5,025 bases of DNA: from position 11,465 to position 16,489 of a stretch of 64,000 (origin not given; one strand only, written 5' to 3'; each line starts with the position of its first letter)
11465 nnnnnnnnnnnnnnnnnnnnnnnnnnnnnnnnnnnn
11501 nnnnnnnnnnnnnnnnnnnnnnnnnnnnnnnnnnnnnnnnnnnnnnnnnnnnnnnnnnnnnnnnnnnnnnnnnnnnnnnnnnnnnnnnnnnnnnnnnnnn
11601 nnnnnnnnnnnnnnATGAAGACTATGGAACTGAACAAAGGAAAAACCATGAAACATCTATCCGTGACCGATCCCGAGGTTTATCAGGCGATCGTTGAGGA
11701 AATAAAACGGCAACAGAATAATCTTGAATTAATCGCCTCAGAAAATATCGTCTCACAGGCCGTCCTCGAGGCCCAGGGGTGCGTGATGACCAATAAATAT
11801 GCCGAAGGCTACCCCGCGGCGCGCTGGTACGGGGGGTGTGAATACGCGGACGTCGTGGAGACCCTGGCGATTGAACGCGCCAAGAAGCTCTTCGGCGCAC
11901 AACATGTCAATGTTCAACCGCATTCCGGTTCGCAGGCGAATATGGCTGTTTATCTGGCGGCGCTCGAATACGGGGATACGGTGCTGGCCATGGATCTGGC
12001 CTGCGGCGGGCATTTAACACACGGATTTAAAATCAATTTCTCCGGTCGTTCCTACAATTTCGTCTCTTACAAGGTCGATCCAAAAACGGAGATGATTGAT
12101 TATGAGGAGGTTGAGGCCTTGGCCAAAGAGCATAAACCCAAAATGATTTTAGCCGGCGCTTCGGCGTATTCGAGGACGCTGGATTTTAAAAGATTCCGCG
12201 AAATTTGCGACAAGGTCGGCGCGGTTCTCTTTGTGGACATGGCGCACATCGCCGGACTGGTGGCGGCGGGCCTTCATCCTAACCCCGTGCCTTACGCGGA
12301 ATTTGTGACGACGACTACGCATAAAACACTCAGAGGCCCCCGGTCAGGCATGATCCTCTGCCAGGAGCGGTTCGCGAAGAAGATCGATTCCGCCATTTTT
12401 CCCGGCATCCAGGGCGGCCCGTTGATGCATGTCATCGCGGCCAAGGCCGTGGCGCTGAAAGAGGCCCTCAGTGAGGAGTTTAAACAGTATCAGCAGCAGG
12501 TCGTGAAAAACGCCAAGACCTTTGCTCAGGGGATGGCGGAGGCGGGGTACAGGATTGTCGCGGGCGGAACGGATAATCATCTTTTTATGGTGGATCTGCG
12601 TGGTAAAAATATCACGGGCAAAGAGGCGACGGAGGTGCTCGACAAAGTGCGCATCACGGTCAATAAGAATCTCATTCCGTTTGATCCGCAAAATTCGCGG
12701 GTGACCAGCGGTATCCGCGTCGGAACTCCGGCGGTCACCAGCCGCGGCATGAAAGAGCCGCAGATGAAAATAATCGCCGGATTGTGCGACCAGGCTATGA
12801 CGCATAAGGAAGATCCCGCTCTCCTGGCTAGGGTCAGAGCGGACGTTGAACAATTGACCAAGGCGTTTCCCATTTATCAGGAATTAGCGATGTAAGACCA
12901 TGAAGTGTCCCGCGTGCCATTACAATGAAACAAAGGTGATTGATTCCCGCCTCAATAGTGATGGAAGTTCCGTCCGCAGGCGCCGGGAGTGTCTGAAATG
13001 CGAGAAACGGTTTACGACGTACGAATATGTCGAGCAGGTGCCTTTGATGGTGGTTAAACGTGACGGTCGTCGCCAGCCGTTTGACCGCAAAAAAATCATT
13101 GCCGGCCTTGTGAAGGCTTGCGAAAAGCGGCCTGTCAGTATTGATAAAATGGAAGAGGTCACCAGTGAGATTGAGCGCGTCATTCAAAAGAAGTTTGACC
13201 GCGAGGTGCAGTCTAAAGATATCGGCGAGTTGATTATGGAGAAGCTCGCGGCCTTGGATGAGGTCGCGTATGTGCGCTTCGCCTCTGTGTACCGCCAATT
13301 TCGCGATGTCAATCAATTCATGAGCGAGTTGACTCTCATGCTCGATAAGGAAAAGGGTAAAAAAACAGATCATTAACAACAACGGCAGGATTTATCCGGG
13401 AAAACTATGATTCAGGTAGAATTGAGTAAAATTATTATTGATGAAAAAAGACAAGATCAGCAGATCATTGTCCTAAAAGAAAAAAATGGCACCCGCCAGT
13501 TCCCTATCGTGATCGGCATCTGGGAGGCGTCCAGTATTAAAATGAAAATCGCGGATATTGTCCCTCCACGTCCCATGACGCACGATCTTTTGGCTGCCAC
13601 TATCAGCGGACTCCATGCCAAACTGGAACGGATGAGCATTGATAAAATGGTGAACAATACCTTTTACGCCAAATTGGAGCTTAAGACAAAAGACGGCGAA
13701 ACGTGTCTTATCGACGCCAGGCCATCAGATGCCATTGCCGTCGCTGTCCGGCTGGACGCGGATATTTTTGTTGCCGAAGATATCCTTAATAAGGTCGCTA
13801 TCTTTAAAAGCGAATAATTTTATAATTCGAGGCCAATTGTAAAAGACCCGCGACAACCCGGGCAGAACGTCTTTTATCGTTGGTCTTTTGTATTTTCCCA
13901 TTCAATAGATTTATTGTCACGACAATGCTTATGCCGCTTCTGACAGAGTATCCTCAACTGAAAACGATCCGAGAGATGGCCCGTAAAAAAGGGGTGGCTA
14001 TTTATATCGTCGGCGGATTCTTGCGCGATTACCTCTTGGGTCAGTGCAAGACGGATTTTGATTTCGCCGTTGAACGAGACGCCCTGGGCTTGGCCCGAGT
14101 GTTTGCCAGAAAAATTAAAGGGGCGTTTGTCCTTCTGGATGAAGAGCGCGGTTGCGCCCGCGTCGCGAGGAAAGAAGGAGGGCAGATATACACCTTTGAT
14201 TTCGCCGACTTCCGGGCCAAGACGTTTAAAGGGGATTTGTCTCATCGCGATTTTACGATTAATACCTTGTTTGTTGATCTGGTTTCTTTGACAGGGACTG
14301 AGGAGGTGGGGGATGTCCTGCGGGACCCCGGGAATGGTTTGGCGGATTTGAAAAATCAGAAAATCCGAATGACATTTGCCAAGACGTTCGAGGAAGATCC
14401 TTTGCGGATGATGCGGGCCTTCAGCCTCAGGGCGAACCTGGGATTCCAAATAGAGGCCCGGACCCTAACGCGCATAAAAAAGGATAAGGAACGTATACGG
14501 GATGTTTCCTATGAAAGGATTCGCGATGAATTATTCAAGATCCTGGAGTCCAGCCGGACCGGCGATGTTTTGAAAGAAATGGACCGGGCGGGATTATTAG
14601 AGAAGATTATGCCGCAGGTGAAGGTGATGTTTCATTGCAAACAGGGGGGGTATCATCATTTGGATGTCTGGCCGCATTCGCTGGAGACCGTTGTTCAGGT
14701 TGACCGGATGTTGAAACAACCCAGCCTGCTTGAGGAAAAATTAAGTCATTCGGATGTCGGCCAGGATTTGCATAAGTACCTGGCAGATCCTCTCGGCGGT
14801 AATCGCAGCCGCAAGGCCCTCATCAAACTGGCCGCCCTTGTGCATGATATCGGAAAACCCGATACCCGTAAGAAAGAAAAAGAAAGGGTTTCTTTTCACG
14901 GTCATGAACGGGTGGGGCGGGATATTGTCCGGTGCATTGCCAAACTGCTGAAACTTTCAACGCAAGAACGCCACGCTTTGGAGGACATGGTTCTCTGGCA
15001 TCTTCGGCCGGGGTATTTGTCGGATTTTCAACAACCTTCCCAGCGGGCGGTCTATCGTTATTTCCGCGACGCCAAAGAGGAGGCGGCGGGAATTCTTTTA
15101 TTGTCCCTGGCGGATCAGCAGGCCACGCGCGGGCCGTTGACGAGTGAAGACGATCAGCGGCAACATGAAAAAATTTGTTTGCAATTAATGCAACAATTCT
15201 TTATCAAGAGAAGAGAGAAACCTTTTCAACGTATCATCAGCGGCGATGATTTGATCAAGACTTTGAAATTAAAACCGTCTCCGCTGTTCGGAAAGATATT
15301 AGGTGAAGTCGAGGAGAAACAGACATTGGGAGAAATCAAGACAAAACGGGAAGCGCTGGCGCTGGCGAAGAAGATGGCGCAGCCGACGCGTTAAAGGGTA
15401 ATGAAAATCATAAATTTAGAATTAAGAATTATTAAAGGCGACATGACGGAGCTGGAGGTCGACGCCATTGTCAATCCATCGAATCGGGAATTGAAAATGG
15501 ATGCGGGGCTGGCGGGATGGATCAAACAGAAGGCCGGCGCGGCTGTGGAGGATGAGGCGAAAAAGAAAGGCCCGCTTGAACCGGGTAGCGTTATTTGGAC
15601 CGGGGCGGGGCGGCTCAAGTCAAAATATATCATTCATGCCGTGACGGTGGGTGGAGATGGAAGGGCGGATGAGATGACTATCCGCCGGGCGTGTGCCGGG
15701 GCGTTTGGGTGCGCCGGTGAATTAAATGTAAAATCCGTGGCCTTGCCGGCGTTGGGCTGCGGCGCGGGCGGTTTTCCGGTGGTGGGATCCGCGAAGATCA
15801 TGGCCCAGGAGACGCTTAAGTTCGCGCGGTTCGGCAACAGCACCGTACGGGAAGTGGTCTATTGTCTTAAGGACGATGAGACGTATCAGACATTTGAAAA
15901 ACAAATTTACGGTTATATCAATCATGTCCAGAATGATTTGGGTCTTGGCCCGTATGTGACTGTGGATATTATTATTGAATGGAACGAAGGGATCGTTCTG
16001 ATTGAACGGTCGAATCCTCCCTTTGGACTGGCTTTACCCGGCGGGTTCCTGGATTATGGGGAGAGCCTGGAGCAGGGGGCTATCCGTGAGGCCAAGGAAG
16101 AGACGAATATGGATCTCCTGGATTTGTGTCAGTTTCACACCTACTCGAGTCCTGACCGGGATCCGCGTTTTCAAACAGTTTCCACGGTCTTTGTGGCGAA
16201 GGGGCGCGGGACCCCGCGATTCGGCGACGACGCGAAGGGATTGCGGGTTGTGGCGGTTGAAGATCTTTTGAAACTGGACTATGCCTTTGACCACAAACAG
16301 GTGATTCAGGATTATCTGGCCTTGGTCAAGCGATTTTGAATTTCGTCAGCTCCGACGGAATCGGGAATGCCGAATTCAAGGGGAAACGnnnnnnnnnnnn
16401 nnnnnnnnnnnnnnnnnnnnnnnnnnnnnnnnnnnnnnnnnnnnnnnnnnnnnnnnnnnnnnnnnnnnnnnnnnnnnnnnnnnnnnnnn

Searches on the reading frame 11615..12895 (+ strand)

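Call 13: search_protein_families(library=ncbifam, max_evalue=1e-10, proteins=[window:11615-12895:+])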
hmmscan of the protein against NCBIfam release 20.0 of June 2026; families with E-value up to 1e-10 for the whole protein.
window:11615-12895:+ (426 aa): 3 families
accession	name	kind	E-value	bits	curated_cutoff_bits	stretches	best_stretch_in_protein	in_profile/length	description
NF000586.1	PRK00011.1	subfamily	4.8e-194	644.7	335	1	19-421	1-404/404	serine hydroxymethyltransferase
NF010094.0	PRK13580.1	equivalog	3.8e-144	481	735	2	122-397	170-447/496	glycine hydroxymethyltransferase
TIGR04506.1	F_threo_transal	equivalog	2.4e-32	112.5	650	1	33-408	17-394/609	fluorothreonine transaldolase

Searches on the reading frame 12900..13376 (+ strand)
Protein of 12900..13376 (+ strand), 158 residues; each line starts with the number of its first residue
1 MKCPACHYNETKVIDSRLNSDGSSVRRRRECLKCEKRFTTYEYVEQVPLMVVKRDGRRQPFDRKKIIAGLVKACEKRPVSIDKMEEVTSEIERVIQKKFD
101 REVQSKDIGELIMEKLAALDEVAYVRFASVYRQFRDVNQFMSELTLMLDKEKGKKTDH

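Call 13: search_protein_families(library=ncbifam, max_evalue=1e-10, proteins=[window:12900-13376:+])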
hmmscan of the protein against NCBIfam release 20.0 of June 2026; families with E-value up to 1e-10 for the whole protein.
window:12900-13376:+ (158 aa): 1 family
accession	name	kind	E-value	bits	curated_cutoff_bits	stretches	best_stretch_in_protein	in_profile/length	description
TIGR00244.1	TIGR00244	equivalog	1.5e-62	210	124.65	1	1-145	1-145/147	transcriptional regulator NrdR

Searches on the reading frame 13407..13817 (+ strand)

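Call 13: search_protein_families(library=ncbifam, max_evalue=1e-10, proteins=[window:13407-13817:+])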
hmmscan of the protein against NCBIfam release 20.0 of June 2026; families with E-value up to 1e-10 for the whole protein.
window:13407-13817:+ (136 aa): 0 families

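Call 36: search_protein_families(library=pfam, max_evalue=0.000001, proteins=[window:13407-13817:+])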
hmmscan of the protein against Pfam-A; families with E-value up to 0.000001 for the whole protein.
window:13407-13817:+ (136 aa): 1 family
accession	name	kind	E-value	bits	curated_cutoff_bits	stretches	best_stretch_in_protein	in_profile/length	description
PF02577.19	BFN_dom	-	7.5e-37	126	27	1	21-133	1-110/112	Bifunctional nuclease domain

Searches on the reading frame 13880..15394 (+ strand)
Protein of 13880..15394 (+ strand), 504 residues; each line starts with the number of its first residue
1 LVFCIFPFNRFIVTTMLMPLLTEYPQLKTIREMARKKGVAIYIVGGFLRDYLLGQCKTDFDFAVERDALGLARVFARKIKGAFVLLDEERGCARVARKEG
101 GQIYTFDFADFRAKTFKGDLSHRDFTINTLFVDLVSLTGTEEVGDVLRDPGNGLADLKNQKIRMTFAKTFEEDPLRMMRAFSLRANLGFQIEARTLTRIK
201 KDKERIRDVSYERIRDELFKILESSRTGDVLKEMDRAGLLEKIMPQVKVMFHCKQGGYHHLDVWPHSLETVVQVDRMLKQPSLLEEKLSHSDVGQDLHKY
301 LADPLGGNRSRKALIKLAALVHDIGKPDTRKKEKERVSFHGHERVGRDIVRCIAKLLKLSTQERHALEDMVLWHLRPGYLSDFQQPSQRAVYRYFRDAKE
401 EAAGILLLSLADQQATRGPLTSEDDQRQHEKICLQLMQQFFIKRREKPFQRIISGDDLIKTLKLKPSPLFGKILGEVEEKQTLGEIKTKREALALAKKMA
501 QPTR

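Call 13: search_protein_families(library=ncbifam, max_evalue=1e-10, proteins=[window:13880-15394:+])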
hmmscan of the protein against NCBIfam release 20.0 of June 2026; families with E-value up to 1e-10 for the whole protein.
window:13880-15394:+ (504 aa): 12 families
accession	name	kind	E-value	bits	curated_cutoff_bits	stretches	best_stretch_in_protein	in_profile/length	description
TIGR02692.1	tRNA_CCA_actino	equivalog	1.8e-47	162.1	438.8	1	114-423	113-389/466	CCA tRNA nucleotidyltransferase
NF009814.0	PRK13299.1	equivalog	2.4e-31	109.2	290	1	29-248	11-229/396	CCA tRNA nucleotidyltransferase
TIGR01942.1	pcnB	subfamily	4.8e-27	94.8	305.65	1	117-257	117-251/425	polynucleotide adenylyltransferase PcnB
NF008137.0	PRK10885.1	equivalog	3.2e-26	92.1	451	1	40-367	2-298/409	multifunctional CCA addition/repair protein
NF041569.1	A-tRNAntase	equivalog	1.9e-17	62.8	1440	1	33-249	474-697/880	A-adding tRNA nucleotidyltransferase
TIGR01693.1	UTase_glnD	equivalog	1.9e-17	62.8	519.4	1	157-375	319-518/850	[protein-PII] uridylyltransferase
NF009812.0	PRK13297.1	equivalog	2.8e-16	59.6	624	1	36-248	9-220/364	tRNA CCA-pyrophosphorylase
NF009813.0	PRK13298.1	equivalog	7.1e-16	58.1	606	1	40-257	2-220/417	tRNA CCA-pyrophosphorylase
NF008634.1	PRK11623.1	equivalog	1.1e-14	53.9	702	0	116-252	158-288/469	polynucleotide adenylyltransferase PcnB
NF002895.0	PRK03381.1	equivalog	1.2e-13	50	631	0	171-279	328-438/782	[protein-PII] uridylyltransferase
NF009811.0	PRK13296.1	equivalog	1.2e-12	47.4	469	1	41-250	3-211/360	CCA tRNA nucleotidyltransferase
NF003467.0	PRK05092.1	equivalog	1.8e-12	45.9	959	1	158-376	394-593/940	[protein-PII] uridylyltransferase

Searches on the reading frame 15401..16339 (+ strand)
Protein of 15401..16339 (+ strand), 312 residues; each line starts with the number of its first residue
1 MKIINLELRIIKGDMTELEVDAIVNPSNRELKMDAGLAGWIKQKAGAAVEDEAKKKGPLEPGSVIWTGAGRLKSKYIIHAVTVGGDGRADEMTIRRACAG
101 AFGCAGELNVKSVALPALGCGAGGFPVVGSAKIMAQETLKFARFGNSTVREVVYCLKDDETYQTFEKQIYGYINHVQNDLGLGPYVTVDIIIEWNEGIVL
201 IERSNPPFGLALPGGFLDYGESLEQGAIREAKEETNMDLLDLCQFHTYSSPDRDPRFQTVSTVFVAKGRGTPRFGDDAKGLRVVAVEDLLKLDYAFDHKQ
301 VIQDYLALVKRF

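Call 13: search_protein_families(library=ncbifam, max_evalue=1e-10, proteins=[window:15401-16339:+])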
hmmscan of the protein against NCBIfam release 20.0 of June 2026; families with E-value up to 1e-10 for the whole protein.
window:15401-16339:+ (312 aa): 10 families
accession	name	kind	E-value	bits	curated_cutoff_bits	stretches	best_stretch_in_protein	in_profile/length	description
NF001667.0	PRK00431.2-3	equivalog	5.4e-31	107.6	252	1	3-167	5-171/182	ADP-ribose-binding protein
NF001666.0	PRK00431.2-2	equivalog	3.9e-27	95.2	246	1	6-168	1-161/164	ADP-ribose-binding protein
NF001665.0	PRK00431.2-1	equivalog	4.5e-26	91.5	315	1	4-168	6-170/177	ADP-ribose-binding protein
NF009880.0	PRK13341.1-1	equivalog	3.5e-25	88.4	891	1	8-168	429-596/599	AAA family ATPase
NF001668.0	PRK00431.2-4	equivalog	7.3e-25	87.5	278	1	5-168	48-211/220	ADP-ribose-binding protein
NF001664.0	PRK00431.1-6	equivalog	6.4e-24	84.3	200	1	7-169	3-169/173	O-acetyl-ADP-ribose deacetylase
NF001663.0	PRK00431.1-4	equivalog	1.1e-23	84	285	1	7-170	8-176/180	ADP-ribose-binding protein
NF001661.0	PRK00431.1-2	equivalog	4.8e-20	72.2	291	1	8-167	3-169/179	O-acetyl-ADP-ribose deacetylase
NF001660.0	PRK00431.1-1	equivalog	1.9e-17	63.4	271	1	7-167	4-169/177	O-acetyl-ADP-ribose deacetylase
NF001662.0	PRK00431.1-3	equivalog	5.7e-14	52.4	215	1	6-166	3-178/185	[protein ADP-ribosylglutamate] hydrolase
